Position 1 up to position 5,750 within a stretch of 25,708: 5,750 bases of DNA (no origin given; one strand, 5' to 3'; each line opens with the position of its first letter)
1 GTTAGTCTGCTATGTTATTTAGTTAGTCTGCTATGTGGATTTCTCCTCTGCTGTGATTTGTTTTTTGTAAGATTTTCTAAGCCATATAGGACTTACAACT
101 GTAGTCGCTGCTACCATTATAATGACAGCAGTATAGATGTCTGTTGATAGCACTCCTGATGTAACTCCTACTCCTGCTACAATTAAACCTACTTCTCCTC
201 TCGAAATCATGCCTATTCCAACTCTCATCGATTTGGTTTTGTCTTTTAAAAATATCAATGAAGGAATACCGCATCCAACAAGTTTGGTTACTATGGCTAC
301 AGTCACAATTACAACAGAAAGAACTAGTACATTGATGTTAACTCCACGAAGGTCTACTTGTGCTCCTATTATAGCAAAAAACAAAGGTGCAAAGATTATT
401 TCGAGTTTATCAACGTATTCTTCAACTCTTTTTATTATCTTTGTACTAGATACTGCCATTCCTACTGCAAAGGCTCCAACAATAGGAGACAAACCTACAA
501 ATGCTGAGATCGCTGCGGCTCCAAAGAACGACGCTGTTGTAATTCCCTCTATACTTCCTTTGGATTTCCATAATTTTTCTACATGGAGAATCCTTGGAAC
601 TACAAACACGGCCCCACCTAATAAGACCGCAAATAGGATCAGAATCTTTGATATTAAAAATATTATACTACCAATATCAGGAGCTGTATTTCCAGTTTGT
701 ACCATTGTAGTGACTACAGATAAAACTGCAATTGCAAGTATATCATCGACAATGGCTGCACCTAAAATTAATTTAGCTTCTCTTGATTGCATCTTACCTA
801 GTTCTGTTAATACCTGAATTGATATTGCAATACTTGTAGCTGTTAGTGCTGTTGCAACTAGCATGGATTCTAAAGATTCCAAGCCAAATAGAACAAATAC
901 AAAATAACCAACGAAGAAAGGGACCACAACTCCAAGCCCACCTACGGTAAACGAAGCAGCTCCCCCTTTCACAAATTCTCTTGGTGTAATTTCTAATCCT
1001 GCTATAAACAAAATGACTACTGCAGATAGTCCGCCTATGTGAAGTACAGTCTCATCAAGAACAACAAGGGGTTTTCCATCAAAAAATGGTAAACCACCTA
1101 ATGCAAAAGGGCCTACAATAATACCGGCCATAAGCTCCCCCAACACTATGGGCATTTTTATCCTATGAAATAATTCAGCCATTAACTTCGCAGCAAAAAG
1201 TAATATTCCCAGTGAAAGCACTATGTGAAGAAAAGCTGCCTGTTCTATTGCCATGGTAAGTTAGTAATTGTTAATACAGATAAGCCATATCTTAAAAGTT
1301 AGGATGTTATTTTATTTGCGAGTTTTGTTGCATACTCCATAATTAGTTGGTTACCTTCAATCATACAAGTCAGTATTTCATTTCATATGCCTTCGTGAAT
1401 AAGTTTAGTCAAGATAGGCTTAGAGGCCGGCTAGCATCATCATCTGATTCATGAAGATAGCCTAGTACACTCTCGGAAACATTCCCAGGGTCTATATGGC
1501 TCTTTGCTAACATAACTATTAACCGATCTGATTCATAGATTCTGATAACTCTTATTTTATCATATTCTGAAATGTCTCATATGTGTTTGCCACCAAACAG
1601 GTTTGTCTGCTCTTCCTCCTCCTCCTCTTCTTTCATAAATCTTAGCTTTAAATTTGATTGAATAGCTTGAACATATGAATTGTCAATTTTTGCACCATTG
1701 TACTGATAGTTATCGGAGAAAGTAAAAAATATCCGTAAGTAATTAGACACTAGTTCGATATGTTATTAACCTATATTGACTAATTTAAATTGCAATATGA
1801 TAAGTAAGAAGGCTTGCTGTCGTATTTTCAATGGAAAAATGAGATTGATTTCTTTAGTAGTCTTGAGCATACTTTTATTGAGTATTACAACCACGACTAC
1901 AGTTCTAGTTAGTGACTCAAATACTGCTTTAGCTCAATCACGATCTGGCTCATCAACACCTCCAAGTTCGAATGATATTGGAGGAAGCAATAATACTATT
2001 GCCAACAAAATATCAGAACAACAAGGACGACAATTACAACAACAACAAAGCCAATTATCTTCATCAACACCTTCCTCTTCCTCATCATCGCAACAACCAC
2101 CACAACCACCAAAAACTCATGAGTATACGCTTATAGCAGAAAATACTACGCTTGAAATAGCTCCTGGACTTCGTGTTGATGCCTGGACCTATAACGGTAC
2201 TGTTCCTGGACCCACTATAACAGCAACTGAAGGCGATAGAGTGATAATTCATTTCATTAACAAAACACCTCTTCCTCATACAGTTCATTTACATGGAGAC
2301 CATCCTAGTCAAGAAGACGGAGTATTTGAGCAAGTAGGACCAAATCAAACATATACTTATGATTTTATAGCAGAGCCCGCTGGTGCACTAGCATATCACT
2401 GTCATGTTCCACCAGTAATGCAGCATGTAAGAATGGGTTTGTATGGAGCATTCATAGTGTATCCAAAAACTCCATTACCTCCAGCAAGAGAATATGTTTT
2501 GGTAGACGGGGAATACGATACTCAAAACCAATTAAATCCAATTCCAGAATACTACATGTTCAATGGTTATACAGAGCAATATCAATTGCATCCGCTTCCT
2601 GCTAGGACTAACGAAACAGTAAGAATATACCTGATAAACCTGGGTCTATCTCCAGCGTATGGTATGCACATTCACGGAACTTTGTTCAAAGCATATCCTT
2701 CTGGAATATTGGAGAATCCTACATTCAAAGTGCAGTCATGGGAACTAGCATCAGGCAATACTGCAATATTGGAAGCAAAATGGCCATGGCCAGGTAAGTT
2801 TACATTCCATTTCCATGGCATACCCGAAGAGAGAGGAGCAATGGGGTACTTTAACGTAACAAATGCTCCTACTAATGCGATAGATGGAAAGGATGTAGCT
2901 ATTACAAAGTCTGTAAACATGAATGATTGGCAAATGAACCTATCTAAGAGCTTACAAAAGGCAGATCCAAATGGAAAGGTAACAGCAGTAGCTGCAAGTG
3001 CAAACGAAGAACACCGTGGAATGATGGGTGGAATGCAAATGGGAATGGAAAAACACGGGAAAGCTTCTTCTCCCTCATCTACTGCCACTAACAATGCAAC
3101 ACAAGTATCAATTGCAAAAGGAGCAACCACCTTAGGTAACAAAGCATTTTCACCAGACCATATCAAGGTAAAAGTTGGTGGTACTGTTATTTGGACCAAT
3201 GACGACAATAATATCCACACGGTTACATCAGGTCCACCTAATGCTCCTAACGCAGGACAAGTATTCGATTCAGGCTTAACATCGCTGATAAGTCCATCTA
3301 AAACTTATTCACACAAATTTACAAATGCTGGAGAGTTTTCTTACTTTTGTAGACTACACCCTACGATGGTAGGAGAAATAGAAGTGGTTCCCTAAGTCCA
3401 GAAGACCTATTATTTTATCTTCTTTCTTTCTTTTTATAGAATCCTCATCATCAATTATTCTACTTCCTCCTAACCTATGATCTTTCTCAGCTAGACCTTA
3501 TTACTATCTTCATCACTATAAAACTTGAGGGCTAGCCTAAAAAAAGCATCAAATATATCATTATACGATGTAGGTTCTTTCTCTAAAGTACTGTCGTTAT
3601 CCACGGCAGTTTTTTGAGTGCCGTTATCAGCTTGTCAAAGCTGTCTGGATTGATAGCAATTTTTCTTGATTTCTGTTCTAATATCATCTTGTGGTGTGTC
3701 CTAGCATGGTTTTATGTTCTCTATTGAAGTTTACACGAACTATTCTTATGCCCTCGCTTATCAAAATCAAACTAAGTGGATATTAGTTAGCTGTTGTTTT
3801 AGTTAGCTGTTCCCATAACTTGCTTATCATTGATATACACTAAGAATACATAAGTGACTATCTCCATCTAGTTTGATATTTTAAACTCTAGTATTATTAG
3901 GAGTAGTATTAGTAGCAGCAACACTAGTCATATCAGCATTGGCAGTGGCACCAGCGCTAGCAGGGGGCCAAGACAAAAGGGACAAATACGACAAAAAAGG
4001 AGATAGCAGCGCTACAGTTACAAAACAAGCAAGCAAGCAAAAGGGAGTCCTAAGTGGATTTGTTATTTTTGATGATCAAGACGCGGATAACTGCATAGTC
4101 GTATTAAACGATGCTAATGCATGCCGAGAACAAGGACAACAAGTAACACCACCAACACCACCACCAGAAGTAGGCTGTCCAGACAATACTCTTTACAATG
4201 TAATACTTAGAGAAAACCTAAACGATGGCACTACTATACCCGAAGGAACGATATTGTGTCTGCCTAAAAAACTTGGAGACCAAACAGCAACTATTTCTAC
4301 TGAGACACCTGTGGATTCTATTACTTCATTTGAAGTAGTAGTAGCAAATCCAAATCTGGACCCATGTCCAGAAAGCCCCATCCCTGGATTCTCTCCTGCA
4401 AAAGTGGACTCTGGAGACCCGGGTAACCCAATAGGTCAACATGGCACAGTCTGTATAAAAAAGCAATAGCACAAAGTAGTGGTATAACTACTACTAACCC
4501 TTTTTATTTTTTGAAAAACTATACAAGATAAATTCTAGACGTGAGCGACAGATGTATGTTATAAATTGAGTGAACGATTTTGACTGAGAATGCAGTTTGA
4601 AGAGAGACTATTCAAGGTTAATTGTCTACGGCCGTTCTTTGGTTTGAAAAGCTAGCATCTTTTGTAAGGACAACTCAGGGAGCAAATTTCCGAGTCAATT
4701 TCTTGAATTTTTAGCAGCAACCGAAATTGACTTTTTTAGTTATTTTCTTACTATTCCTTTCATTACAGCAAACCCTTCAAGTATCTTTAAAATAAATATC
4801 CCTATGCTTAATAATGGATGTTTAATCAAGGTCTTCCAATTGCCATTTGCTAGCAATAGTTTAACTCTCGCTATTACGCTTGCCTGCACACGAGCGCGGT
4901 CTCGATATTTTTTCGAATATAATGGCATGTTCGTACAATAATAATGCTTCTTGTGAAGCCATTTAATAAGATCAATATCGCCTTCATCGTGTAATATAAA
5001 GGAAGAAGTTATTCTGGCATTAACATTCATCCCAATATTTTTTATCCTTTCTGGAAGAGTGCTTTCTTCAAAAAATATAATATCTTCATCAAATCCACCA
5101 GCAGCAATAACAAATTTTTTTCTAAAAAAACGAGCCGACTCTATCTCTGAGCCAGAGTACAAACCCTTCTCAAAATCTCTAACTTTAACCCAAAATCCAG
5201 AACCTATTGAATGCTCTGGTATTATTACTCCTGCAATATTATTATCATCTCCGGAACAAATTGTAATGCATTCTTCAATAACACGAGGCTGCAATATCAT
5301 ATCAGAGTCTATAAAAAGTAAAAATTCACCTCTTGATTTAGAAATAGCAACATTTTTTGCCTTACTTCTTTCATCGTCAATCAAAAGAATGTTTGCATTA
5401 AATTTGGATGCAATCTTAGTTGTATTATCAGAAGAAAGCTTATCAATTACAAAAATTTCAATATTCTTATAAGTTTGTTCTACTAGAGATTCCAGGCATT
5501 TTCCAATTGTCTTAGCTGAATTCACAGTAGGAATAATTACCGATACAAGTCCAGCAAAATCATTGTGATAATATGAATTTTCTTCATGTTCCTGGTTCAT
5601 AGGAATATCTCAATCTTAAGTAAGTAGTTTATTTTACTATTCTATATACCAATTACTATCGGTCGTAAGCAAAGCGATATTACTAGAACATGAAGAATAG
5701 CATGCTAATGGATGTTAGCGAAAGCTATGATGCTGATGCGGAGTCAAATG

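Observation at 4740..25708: Locus-level hypothesis: a non-canonical archaeal surface-glycan assembly and remodelling system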

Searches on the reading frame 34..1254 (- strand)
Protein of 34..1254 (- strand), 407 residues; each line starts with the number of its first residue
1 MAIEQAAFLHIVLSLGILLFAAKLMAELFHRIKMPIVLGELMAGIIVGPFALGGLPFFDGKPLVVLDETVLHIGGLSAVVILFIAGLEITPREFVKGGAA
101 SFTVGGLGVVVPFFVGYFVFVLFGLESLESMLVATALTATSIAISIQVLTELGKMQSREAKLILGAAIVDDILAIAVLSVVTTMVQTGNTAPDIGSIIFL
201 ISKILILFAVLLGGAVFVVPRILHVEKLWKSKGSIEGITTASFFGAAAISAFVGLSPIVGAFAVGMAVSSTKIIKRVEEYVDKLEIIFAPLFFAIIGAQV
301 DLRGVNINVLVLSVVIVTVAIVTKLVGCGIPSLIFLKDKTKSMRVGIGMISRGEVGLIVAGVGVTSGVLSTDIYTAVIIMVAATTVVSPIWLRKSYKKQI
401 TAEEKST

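Call 8: search_protein_families(library=pfam, max_evalue=0.01, proteins=[window:34-1254:-])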
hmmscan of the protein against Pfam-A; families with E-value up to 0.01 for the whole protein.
window:34-1254:- (407 aa): 1 family
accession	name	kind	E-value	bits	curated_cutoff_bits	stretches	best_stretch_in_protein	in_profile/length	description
PF00999.27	Na_H_Exchanger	-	4.8e-59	200.5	26.2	1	20-392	5-369/375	Sodium/hydrogen exchanger, transmembrane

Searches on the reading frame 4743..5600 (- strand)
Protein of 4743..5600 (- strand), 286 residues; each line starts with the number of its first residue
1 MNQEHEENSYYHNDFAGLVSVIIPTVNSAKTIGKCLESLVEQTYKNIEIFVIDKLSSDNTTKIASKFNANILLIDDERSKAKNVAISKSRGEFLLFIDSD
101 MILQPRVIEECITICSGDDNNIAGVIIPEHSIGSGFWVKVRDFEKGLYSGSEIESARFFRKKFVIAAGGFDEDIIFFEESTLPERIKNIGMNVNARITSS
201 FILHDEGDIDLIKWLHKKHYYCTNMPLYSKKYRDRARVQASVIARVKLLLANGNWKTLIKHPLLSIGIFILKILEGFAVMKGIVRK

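Call 7: search_protein_families(library=pfam, max_evalue=0.01, proteins=[window:4743-5600:-])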
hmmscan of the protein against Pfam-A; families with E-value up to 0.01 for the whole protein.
window:4743-5600:- (286 aa): 3 families
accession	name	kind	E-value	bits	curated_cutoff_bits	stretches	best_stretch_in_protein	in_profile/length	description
PF00535.33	Glycos_transf_2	-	3.7e-25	89.2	23.3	1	20-152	1-132/168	Glycosyl transferase family 2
PF13641.12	Glyco_tranf_2_3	-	5.3e-10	40.1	27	1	19-125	3-121/230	Glycosyltransferase like family 2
PF10111.15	Glyco_tranf_2_2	-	6.1e-07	29.6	27.3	1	20-114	1-105/276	Glycosyltransferase like family 2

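Call 9: search_protein_families(library=ncbifam, max_evalue=0.01, proteins=[window:4743-5600:-])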
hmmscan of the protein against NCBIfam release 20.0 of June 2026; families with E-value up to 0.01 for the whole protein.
window:4743-5600:- (286 aa): 21 families
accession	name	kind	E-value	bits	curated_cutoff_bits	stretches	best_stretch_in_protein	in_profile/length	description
TIGR04283.1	glyco_like_mftF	equivalog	1.7e-19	70.3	182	1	19-191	1-174/221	TIGR04283 family arsenosugar biosynthesis glycosyltransferase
NF041875.1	EPS_EpsD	equivalog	8e-18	64.9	370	1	19-239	1-241/325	exopolysaccharide biosynthesis glycosyltransferase EpsD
TIGR03965.1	mycofact_glyco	equivalog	4.8e-15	55.4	280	2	18-112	75-176/467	mycofactocin biosynthesis glycosyltransferase MftF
NF007482.0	PRK10073.1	equivalog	8.3e-15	54.6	423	1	18-123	7-118/334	glycosyltransferase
NF047683.1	TeichurnBiosyTuaG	equivalog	1e-13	51.5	400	1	17-113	6-109/252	teichuronic acid biosynthesis protein TuaG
TIGR03111.1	glyc2_xrt_Gpos1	hypoth_equivalog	1.5e-13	50.4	363.95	1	18-129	50-172/439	TIGR03111 family XrtG-associated glycosyltransferase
TIGR03937.1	PgaC_IcaA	equivalog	3.7e-11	42.6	422.3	1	8-109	36-144/407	poly-beta-1,6-N-acetyl-D-glucosamine synthase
TIGR04182.1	glyco_TIGR04182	equivalog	1.2e-10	41.2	325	1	19-120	2-103/293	S-layer glycoprotein N-glycosyltransferase AglJ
NF050050.1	ProtGlycPglI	equivalog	3.1e-10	39.9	500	1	19-118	4-112/306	GalNAc(5)-diNAcBac-PP-undecaprenol beta-1,3-glucosyltransferase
NF038299.1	EPS_HpsN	equivalog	5.6e-10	38.7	425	1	18-110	2-101/317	hormogonium polysaccharide biosynthesis glycosyltransferase HpsN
NF045692.1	OglycostaseCruG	equivalog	9.7e-10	37.9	600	1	12-68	36-92/386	2'-O-glycosyltransferase CruG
TIGR04242.1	nodulat_NodC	equivalog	1.7e-09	37.2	550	1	10-112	41-153/395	chitooligosaccharide synthase NodC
NF053739.1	GlytfEpsEBac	equivalog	5.5e-09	35.4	450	1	19-110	3-102/265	glycosyltransferase EpsE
NF010496.0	PRK13915.1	equivalog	6.3e-09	35.3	262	1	18-102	32-128/307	glucosyl-3-phosphoglycerate synthase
TIGR03469.1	HpnB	hypoth_equivalog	9.8e-09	34.7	379.25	1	18-69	45-97/386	hopene-associated glycosyltransferase HpnB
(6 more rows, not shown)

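Call 89: search_solved_structures(query=window:4743-5600:-, max_evalue=0.001)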
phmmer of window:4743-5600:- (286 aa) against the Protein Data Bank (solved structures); distinct sequences matched with E-value up to 0.001: 20.
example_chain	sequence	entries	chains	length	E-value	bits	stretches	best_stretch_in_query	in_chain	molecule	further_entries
2z87_A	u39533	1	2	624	3.4e-15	59.3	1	17-157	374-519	Chondroitin synthase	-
2z86_A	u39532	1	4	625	3.5e-15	59.3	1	17-157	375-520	Chondroitin synthase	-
8vh7_A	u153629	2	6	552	2.4e-13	53.2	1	16-123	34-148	Heparosan synthase B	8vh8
8viw_A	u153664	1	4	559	2.5e-13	53.2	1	16-123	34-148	Heparosan synthase B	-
5hea_A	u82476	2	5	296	5.5e-12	48.8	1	16-112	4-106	Putative glycosyltransferase (GalT1)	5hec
5tze_C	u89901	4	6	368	2.9e-10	43.1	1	20-113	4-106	Glycosyl transferase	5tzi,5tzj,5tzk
5tz8_A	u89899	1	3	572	5.5e-10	42.2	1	20-113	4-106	Glycosyl transferase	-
6h1j_A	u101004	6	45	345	9.1e-10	41.5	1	7-159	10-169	Probable ss-1,3-N-acetylglucosaminyltransferase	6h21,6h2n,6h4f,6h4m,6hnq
9omj_A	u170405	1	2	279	2.9e-09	39.8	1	19-117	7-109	Glycosyltransferase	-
9omh_A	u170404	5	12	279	3.4e-09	39.6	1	19-117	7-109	Glycosyltransferase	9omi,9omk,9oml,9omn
9omm_A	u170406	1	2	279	3.4e-09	39.6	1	19-117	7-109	Glycosyltransferase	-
6p61_A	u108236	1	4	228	3e-08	36.5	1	9-103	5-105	Glycosyltransferase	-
3bcv_A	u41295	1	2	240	1.9e-07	33.9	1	19-102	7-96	Putative glycosyltransferase protein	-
9jma_A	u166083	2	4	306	3.1e-05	26.6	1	18-118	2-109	GalNAc(5)-diNAcBac-PP-undecaprenol beta-1,3-glucosyltransferase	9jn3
3l7j_A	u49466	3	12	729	0.00018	24.2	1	20-132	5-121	Teichoic acid biosynthesis protein F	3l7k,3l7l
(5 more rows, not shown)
